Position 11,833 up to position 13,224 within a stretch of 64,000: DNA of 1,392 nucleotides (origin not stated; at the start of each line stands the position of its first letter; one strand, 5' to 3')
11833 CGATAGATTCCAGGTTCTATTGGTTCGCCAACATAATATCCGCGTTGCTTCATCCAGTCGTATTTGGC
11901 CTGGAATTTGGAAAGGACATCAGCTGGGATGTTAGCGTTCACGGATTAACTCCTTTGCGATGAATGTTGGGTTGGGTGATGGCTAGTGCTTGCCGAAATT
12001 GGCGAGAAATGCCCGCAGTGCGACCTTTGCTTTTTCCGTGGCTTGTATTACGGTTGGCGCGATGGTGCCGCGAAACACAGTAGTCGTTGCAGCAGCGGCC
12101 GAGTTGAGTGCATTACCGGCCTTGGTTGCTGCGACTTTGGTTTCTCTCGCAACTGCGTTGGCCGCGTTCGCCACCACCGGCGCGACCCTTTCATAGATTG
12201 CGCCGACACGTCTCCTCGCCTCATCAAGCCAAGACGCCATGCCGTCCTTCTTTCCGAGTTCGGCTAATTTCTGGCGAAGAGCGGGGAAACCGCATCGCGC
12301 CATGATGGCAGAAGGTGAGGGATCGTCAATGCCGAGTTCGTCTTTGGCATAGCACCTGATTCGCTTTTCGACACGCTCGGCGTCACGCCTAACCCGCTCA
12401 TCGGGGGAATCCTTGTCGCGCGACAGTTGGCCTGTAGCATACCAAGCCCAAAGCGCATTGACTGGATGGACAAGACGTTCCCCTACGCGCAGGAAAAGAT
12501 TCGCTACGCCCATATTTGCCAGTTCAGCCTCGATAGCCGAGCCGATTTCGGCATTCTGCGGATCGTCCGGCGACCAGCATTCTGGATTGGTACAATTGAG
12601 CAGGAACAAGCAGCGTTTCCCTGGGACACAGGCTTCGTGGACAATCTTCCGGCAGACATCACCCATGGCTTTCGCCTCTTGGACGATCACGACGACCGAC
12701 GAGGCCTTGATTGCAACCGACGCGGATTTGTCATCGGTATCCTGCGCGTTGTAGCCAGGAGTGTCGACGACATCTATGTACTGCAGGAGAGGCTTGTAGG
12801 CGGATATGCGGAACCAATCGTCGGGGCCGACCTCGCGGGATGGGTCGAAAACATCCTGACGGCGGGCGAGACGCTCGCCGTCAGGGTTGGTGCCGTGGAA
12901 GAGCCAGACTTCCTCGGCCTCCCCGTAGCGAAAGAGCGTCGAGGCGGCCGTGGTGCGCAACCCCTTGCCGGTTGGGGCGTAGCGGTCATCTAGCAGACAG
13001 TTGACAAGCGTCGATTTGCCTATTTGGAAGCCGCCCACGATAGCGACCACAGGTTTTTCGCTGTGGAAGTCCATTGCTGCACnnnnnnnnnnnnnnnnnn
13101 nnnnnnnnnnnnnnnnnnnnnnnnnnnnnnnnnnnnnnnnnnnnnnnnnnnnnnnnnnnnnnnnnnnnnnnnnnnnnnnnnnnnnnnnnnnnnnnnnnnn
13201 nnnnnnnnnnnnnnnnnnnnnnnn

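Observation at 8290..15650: Tandem duplication of a two-gene module (large dynamin-like gene plus small GTPase), with unequal composition between copies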

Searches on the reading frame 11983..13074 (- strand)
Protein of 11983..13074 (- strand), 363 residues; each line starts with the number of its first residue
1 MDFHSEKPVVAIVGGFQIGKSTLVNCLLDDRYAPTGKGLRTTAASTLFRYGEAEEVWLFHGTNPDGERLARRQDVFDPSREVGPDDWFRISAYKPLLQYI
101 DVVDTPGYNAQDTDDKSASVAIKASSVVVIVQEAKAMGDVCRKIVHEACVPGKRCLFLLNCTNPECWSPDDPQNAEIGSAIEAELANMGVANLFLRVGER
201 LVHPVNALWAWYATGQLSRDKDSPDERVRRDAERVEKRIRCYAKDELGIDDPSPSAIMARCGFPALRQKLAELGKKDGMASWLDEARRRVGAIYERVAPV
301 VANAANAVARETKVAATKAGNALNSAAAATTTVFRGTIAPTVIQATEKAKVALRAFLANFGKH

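Call 6: search_protein_families(library=pfam, proteins=[window:11983-13074:-], max_evalue=0.1)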
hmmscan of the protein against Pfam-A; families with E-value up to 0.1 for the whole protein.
window:11983-13074:- (363 aa): 2 families
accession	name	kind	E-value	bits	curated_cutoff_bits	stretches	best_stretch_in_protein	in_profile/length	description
PF00350.29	Dynamin_N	-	7.9e-12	46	27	1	10-159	1-165/168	Dynamin family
PF01926.29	MMR_HSR1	-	1.7e-06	28.5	21.9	1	10-137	2-89/113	50S ribosome-binding GTPase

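Call 8: search_protein_families(library=padloc, proteins=[window:11983-13074:-], max_evalue=0.01)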
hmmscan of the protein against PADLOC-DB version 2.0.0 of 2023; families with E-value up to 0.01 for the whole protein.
window:11983-13074:- (363 aa): 2 families
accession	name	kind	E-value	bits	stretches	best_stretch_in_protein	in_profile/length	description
PDLC03839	LeoA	-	4.2e-07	27.4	0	5-29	54-79/559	-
PDLC04790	PDC-S01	-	0.0056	13.4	0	5-31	25-51/422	-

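Call 10: search_protein_families(library=ncbifam, proteins=[window:11983-13074:-], max_evalue=0.01)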
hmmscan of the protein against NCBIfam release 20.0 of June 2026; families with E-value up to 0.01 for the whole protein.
window:11983-13074:- (363 aa): 4 families
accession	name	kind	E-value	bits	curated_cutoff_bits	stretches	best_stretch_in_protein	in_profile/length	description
NF002828.0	PRK03003.1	equivalog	6.4e-05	21.7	631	1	5-33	38-66/477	ribosome biogenesis GTPase Der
NF000908.1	PRK00089.1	equivalog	0.00013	21.3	237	1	9-43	5-39/291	GTPase Era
TIGR03594.1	GTPase_EngA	equivalog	0.00025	20.2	306.7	1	8-33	1-26/432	ribosome biogenesis GTPase Der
TIGR00231.1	small_GTP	domain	0.0011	18.8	42.5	1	8-137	4-96/164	GTP-binding protein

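Call 54: find_homologous_proteins(query=A3)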
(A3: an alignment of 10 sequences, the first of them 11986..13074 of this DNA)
Query A3 (10 sequences) (363 aa, profile of the alignment): 514 proteins with E <= 0.001 among 8000 candidates; the best 120 are listed.
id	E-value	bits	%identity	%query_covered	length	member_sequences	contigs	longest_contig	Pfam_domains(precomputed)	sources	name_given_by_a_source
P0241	2.5e-127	442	75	88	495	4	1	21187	PF01926.30,PF00350.30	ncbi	-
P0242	2.8e-127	442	80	100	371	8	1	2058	PF01926.30,PF00350.30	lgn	-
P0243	6.2e-126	438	71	97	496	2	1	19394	PF01926.30,PF00350.30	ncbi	-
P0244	3.7e-124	432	88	100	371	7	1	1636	PF01926.30,PF00350.30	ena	-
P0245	3.9e-124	432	71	97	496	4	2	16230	PF01926.30,PF00350.30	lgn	-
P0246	1.2e-123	430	69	98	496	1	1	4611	PF01926.30,PF00350.30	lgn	-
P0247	2.6e-121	423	70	97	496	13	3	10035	PF01926.30,PF00350.30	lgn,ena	-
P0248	3.8e-121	422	73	100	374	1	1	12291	PF01926.30,PF00350.30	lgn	-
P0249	9.5e-120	417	71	90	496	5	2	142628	PF01926.30,PF00350.30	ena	-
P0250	5.0e-115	402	34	73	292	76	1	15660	PF01926.30,PF00350.30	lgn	-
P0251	1.4e-114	400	76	75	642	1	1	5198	PF01926.30,PF00350.30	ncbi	-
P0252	6.0e-114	398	46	66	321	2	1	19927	PF01926.30,PF00350.30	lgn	-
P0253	1.5e-110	387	46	65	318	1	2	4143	PF01926.30,PF00350.30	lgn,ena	-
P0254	3.8e-107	376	39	81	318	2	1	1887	PF01926.30,PF00350.30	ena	-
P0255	5.6e-106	372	47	65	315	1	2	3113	PF01926.30,PF00350.30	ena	-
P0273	8.9e-75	270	39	63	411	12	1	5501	PF08310.18,PF01926.30,PF00350.30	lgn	-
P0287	1.6e-55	207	32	75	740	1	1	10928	PF01926.30,PF00515.35,PF00350.30,PF00009.34,PF07719.24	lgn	-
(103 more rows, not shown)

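Call 59: search_protein_families(library=phrogs, proteins=[window:11983-13074:-], max_evalue=0.001)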
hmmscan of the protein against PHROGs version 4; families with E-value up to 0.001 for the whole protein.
window:11983-13074:- (363 aa): 0 families

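Call 70: search_protein_families(library=pfam, proteins=[P0273, P0287, P0241, P0251], max_evalue=0.01)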
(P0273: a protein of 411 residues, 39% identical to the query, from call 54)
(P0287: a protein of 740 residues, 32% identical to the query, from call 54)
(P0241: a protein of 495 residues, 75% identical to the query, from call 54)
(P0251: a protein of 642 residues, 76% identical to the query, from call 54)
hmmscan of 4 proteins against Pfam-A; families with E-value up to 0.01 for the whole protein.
P0273 (411 aa): 4 families
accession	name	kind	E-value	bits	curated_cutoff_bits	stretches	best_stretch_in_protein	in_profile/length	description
PF00350.29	Dynamin_N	-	2.5e-14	54.1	27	1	10-153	1-154/168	Dynamin family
PF08310.17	LGFP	-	2.9e-08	34.4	22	1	319-364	10-52/53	LGFP repeat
PF01926.29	MMR_HSR1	-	4.6e-06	27.2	21.9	0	101-149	46-99/113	50S ribosome-binding GTPase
PF00009.33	GTP_EFTU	-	0.0019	18.2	26.5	0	8-30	4-26/188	Elongation factor Tu GTP binding domain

P0287 (740 aa): 8 families
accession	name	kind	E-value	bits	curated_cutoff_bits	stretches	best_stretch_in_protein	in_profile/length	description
PF01926.29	MMR_HSR1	-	1.2e-10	41.9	21.9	1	41-191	2-112/113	50S ribosome-binding GTPase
PF00350.29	Dynamin_N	-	3.5e-10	40.6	27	1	41-181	1-155/168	Dynamin family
PF07719.23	TPR_2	-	1e-07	31.9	27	0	347-375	3-31/34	Tetratricopeptide repeat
PF00009.33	GTP_EFTU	-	1.4e-07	31.8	26.5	1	39-226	4-151/188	Elongation factor Tu GTP binding domain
PF00515.34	TPR_1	-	3.3e-07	30.3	27.8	1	347-375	3-31/34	Tetratricopeptide repeat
PF12895.13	ANAPC3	-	0.00043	20.9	27.2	1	330-399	8-76/82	Anaphase-promoting complex, cyclosome, subunit 3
PF04548.22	AIG1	-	0.00073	19.4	27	0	129-180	49-108/212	AIG1 family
PF02421.24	FeoB_N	-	0.0025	17.8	27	0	129-196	47-118/156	Ferrous iron transport protein B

P0241 (495 aa): 2 families
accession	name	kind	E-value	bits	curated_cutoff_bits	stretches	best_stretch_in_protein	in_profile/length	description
PF00350.29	Dynamin_N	-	9.4e-13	49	27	1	10-149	1-155/168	Dynamin family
PF01926.29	MMR_HSR1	-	5.7e-08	33.3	21.9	1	10-140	2-92/113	50S ribosome-binding GTPase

P0251 (642 aa): 2 families
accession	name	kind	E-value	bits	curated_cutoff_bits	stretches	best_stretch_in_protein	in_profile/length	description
PF00350.29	Dynamin_N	-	7.6e-11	42.8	27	1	10-135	1-139/168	Dynamin family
PF01926.29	MMR_HSR1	-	6.9e-06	26.6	21.9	1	10-133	2-85/113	50S ribosome-binding GTPase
